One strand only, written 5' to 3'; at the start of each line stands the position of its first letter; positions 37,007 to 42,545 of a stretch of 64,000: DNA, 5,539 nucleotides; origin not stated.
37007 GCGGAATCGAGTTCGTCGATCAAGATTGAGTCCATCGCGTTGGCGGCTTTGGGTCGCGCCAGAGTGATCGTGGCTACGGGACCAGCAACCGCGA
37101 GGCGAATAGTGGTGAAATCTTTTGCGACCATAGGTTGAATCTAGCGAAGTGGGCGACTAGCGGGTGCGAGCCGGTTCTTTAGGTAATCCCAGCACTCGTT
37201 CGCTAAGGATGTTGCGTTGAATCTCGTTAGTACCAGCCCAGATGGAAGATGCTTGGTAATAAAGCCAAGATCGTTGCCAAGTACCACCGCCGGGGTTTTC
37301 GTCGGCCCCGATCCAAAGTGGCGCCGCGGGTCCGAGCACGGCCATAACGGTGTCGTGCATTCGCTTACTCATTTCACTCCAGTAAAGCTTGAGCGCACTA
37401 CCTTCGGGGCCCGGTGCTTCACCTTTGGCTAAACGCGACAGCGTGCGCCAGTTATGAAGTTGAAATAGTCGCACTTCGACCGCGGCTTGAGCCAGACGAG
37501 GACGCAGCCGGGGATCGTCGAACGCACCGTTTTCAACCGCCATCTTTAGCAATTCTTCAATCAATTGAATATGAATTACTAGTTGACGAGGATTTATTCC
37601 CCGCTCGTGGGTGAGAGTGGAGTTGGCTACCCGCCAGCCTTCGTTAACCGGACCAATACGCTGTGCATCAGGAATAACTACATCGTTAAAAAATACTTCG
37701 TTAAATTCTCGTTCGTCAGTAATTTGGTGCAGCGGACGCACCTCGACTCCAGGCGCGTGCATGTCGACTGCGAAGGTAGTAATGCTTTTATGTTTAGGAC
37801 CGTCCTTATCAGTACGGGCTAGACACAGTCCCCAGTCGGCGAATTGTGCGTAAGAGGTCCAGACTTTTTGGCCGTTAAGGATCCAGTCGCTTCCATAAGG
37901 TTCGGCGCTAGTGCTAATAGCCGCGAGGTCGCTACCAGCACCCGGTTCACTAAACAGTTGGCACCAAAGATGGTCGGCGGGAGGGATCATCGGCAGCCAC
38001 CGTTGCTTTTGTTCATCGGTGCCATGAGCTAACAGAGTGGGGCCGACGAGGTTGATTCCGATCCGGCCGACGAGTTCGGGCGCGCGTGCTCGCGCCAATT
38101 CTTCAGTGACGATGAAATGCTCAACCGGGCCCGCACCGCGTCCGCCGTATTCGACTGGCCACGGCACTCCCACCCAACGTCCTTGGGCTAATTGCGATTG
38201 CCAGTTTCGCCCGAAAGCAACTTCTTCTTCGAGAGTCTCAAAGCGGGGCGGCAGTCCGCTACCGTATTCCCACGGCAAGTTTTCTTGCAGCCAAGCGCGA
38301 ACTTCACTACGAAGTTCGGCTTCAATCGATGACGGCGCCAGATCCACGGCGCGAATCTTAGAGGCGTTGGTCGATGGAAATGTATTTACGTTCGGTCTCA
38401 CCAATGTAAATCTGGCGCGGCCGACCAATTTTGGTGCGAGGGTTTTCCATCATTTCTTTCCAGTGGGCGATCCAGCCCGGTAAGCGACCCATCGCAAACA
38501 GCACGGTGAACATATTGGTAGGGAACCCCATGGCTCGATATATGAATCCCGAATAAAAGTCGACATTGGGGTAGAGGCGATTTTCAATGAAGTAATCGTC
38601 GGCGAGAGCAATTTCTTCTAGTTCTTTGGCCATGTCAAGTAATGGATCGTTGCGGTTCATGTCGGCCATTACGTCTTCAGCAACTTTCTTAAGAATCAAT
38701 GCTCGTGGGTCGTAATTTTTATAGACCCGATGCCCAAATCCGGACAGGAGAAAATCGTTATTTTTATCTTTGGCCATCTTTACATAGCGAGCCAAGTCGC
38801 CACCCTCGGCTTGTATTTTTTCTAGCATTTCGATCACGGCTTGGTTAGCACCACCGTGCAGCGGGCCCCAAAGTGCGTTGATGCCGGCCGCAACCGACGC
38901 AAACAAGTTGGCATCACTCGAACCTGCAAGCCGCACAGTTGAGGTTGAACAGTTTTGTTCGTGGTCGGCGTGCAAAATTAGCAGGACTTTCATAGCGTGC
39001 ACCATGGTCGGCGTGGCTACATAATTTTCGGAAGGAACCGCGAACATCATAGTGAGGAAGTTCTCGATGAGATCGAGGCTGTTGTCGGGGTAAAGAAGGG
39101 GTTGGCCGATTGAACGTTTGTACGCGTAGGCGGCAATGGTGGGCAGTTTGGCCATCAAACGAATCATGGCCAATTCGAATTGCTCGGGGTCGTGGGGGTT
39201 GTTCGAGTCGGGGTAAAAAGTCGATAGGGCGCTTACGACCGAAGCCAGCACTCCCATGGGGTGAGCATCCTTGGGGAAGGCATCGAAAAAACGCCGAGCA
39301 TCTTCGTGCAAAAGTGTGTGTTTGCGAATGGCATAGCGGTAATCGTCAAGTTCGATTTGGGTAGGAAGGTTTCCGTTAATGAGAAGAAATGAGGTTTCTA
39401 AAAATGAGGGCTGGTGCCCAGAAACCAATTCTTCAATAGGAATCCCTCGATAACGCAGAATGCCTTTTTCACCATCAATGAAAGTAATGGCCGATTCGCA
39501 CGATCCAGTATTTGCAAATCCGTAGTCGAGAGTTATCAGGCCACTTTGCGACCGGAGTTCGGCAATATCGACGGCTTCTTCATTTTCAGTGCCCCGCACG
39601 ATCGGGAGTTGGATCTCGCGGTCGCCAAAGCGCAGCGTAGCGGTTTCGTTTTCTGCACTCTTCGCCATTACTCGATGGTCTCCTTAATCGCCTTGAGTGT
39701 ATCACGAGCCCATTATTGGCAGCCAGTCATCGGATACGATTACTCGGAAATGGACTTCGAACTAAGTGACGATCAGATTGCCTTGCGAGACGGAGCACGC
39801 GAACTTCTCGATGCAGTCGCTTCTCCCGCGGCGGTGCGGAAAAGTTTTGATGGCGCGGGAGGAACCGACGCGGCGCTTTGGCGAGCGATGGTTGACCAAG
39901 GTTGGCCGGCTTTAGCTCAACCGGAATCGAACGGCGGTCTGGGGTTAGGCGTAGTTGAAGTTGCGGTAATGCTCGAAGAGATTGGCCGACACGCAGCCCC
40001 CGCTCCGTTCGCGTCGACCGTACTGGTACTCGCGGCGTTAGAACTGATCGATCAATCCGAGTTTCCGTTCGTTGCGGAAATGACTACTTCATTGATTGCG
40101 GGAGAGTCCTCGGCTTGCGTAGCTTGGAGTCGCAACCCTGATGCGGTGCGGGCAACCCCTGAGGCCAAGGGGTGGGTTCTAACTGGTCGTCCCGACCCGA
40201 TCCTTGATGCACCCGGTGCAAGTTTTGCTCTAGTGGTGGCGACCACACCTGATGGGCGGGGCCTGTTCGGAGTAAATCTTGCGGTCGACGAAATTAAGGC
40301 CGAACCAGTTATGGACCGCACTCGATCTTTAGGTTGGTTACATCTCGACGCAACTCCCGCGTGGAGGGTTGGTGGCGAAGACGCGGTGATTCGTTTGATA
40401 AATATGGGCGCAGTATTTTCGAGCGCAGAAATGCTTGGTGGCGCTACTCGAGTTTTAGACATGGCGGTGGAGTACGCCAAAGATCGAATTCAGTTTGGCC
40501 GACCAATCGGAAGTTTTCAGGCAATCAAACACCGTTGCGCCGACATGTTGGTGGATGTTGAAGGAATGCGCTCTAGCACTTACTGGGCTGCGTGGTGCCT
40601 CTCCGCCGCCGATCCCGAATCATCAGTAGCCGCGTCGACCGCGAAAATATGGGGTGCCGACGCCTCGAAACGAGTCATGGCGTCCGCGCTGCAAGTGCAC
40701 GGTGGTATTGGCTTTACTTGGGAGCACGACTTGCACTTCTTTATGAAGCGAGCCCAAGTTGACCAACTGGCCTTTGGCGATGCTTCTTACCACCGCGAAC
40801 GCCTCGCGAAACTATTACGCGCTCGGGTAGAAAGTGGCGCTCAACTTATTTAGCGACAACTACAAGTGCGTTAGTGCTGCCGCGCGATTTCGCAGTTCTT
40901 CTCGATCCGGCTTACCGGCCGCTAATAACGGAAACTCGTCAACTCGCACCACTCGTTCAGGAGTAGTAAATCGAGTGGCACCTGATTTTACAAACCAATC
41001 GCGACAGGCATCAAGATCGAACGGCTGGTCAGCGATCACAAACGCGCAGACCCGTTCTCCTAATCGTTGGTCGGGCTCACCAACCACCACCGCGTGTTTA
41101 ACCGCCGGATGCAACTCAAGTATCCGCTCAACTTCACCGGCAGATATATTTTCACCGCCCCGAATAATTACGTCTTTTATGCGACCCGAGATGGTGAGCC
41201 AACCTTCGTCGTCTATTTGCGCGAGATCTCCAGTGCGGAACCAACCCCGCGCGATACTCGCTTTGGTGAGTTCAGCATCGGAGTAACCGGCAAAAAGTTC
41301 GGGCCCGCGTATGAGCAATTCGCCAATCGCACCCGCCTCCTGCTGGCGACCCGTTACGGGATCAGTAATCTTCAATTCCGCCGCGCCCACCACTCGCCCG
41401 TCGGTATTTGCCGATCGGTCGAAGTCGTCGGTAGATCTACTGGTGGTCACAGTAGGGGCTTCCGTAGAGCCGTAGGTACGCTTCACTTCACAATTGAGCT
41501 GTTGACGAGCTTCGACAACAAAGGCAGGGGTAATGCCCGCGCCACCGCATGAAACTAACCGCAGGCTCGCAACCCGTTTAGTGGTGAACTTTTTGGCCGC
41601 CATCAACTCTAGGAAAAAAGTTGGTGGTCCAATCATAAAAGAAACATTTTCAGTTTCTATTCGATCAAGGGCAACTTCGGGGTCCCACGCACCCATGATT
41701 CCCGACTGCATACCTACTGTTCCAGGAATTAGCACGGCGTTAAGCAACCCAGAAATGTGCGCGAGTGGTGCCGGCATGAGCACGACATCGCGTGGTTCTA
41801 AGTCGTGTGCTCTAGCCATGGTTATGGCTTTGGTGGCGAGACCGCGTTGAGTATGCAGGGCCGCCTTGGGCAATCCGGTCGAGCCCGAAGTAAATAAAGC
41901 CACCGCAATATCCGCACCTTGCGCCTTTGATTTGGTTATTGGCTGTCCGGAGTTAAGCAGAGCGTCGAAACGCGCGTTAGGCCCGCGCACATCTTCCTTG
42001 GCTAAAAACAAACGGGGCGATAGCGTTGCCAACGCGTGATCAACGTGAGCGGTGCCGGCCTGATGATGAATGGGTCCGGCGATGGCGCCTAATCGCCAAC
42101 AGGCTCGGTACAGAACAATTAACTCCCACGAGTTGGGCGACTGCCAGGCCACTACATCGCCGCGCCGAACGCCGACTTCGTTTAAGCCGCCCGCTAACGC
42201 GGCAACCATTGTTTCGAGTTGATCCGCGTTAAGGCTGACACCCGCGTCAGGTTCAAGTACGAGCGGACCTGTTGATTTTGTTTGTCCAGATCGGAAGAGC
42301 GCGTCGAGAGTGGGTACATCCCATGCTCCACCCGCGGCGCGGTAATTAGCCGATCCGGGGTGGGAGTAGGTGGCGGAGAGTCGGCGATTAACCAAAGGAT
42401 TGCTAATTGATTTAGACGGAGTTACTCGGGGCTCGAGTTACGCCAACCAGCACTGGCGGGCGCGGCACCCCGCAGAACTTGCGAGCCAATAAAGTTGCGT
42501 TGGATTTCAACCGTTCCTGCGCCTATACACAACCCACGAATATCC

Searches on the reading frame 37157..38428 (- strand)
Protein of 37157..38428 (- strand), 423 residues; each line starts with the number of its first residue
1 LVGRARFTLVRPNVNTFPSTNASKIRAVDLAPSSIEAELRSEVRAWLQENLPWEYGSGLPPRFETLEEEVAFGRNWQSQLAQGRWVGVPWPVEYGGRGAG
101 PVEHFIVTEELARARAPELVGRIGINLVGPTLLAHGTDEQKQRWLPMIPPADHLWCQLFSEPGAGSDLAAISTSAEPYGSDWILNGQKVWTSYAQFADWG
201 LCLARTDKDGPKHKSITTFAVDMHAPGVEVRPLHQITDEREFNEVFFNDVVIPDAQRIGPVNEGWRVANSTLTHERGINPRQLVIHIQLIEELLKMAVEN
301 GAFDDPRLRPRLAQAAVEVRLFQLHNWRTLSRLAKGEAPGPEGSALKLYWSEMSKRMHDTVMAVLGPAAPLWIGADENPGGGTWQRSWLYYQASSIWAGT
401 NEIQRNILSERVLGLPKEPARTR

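Call 51: search_protein_families(library=pfam, proteins=[window:37157-38428:-], max_evalue=0.00001)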
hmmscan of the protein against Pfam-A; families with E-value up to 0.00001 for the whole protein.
window:37157-38428:- (423 aa): 3 families
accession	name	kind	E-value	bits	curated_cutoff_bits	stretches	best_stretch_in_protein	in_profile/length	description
PF00441.29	Acyl-CoA_dh_1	-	9.6e-23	81.4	22.4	1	262-413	1-150/150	Acyl-CoA dehydrogenase, C-terminal domain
PF02770.24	Acyl-CoA_dh_M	-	8.5e-20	71.2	33.3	1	156-250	1-97/97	Acyl-CoA dehydrogenase, middle domain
PF02771.21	Acyl-CoA_dh_N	-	6.7e-19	68.8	22.9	1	38-147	6-108/113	Acyl-CoA dehydrogenase, N-terminal domain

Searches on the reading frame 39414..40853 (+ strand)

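Call 51: search_protein_families(library=pfam, proteins=[window:39414-40853:+], max_evalue=0.00001)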
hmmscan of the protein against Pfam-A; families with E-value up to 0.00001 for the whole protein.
window:39414-40853:+ (479 aa): 3 families
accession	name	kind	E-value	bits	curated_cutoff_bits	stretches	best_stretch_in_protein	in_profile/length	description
PF00441.29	Acyl-CoA_dh_1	-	7.4e-32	111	22.4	1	323-466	5-147/150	Acyl-CoA dehydrogenase, C-terminal domain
PF02771.21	Acyl-CoA_dh_N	-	3e-11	44.1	22.9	1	118-202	1-86/113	Acyl-CoA dehydrogenase, N-terminal domain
PF08028.16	Acyl-CoA_dh_2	-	2.3e-08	34.8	22.7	1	336-438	3-114/134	Acyl-CoA dehydrogenase, C-terminal domain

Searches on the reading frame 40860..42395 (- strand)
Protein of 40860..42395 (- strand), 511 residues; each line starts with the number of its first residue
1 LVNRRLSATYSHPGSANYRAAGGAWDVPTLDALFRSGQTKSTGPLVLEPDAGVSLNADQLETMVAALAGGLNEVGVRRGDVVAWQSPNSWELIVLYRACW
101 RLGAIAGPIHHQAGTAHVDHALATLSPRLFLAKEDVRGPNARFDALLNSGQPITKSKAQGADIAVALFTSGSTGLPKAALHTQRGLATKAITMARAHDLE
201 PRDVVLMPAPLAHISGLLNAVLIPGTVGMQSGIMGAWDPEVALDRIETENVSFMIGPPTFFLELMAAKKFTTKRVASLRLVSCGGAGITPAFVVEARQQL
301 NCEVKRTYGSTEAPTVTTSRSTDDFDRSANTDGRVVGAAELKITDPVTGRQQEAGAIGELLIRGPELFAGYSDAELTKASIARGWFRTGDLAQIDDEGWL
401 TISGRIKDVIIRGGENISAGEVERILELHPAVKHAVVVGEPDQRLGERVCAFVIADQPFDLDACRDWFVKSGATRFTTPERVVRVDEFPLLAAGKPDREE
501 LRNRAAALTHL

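Call 47: search_protein_families(library=pfam, proteins=[window:40860-42395:-], max_evalue=0.00001)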
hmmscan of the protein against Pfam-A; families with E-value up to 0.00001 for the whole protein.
window:40860-42395:- (511 aa): 2 families
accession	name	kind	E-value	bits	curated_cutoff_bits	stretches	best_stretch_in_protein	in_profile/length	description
PF00501.34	AMP-binding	-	6.7e-65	219.8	29.9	1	51-371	18-383/384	AMP-binding enzyme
PF13193.12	AMP-binding_C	-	1.8e-11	45.2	24.5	1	421-495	1-76/76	AMP-binding enzyme C-terminal domain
